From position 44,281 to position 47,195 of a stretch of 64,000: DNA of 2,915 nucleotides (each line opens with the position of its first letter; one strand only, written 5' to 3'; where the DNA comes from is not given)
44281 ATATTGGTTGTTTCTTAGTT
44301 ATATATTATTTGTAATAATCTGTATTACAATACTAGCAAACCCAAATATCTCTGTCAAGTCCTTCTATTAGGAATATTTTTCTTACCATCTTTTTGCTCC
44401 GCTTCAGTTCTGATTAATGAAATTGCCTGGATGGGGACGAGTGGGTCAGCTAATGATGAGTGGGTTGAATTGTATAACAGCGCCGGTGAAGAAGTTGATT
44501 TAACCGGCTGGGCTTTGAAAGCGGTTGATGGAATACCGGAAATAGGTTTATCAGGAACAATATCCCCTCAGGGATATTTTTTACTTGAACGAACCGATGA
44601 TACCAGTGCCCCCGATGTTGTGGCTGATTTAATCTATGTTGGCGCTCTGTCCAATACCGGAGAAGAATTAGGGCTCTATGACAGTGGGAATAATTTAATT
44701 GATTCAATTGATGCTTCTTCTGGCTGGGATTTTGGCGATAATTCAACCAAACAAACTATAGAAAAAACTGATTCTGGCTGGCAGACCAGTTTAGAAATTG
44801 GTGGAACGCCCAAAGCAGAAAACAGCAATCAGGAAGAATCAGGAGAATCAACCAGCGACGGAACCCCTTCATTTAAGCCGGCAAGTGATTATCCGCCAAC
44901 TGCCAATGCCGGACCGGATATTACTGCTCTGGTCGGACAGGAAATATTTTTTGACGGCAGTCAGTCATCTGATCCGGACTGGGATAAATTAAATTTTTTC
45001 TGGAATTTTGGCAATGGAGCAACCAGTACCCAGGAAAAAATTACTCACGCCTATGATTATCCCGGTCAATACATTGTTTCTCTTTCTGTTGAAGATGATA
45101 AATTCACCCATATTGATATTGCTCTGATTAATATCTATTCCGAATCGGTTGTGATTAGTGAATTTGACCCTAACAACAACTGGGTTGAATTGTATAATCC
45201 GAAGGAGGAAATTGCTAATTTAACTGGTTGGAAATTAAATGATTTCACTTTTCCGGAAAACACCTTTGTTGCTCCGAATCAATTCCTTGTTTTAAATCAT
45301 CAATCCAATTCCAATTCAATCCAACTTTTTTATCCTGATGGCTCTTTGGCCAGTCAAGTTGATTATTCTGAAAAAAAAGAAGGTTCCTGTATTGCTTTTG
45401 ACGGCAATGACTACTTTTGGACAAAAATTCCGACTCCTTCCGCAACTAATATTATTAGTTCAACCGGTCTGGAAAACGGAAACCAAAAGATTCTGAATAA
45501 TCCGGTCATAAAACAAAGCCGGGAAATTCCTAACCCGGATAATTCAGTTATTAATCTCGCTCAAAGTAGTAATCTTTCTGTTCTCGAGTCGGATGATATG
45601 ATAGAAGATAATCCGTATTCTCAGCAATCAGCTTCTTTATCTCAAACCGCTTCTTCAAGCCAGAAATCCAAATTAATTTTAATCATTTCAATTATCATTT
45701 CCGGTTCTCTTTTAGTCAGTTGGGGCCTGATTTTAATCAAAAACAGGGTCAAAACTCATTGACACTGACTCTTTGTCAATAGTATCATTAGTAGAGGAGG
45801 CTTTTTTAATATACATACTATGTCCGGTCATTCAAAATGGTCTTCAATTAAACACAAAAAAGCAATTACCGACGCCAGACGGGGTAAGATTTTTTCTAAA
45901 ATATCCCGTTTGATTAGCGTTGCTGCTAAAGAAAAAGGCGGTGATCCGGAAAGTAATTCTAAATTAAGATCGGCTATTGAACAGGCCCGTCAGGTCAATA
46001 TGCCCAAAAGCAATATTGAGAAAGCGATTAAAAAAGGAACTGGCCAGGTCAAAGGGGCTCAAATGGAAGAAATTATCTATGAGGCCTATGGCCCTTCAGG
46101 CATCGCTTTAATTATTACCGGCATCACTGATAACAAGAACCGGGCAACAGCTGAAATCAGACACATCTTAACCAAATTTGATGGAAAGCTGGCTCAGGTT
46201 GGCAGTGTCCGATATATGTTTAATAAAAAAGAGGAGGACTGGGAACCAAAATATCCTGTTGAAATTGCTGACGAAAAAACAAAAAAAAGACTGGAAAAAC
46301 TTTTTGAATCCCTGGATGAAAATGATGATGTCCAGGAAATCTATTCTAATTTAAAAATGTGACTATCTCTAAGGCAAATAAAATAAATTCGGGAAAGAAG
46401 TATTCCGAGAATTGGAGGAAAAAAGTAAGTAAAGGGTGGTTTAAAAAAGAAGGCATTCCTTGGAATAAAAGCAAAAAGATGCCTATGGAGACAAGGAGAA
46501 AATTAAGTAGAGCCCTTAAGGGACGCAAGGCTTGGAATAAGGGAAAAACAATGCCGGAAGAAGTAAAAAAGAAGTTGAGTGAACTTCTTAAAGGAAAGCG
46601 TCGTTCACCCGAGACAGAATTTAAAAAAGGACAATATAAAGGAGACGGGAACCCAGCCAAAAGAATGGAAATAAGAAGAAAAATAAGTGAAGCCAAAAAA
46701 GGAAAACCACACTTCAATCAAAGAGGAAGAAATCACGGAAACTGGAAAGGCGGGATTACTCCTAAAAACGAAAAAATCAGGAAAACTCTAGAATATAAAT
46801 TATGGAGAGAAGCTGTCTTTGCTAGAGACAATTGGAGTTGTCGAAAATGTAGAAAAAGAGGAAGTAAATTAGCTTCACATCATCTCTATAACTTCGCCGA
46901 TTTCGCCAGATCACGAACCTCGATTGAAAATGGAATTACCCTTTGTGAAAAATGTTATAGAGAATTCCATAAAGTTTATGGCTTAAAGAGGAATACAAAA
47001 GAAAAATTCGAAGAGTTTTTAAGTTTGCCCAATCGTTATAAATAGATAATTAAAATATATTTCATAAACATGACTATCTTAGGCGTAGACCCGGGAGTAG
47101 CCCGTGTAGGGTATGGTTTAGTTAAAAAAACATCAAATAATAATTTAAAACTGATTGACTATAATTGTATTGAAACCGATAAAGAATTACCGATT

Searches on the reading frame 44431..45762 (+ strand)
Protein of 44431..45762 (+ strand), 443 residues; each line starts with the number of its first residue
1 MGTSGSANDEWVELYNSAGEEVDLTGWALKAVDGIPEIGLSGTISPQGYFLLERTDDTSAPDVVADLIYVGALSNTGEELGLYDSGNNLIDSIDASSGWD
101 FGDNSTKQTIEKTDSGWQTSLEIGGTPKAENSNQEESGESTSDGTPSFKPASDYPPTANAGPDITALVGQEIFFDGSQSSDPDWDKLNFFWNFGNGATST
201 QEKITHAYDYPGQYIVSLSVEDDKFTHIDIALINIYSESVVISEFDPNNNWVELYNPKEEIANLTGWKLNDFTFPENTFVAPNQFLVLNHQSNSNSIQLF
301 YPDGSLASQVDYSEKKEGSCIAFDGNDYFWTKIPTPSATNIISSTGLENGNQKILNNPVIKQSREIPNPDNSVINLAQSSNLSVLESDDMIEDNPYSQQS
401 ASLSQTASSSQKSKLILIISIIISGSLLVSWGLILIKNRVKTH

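Call 72: search_protein_families(library=pfam, proteins=[window:44431-45762:+], max_evalue=0.0001)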
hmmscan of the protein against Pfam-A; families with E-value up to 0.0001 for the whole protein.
window:44431-45762:+ (443 aa): 3 families
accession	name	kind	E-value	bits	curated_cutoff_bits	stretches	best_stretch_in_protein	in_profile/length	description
PF00932.25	LTD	-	1.2e-23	84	34.3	2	238-313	6-108/109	Lamin Tail Domain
PF18911.6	PKD_4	-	4.3e-20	72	27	1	155-224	3-72/85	PKD domain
PF00801.26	PKD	-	1.3e-08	35.1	23.5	1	168-223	13-68/80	PKD domain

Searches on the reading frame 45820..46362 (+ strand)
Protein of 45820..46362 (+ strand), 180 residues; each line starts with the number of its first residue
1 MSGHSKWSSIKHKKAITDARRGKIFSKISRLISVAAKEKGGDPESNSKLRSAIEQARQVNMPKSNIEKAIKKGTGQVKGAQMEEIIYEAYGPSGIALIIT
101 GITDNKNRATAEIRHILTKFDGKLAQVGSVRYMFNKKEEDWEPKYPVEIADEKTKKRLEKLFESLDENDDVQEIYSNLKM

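Call 72: search_protein_families(library=pfam, proteins=[window:45820-46362:+], max_evalue=0.0001)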
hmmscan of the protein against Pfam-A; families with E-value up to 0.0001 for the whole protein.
window:45820-46362:+ (180 aa): 2 families
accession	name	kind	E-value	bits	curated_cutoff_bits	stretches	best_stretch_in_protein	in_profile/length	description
PF20772.2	TACO1_YebC_N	-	3.7e-32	111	36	1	5-76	1-73/73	TACO1/YebC protein N-terminal domain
PF01709.26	Transcrip_reg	-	1.8e-29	102.9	27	2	82-137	1-56/160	TACO1/YebC second and third domain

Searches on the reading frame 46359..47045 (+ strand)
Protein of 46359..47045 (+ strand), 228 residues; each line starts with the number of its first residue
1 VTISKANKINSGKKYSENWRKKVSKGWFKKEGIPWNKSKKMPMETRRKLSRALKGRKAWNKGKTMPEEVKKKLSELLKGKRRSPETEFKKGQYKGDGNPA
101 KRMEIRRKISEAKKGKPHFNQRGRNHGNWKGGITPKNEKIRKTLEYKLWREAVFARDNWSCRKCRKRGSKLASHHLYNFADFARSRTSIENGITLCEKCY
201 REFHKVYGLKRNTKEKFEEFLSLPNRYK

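Call 72: search_protein_families(library=pfam, proteins=[window:46359-47045:+], max_evalue=0.0001)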
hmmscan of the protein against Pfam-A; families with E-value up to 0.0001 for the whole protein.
window:46359-47045:+ (228 aa): 1 family
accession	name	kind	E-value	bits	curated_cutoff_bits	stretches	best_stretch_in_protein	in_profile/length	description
PF07460.16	NUMOD3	-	2.4e-10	40.6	20.4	1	40-74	3-37/37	NUMOD3 motif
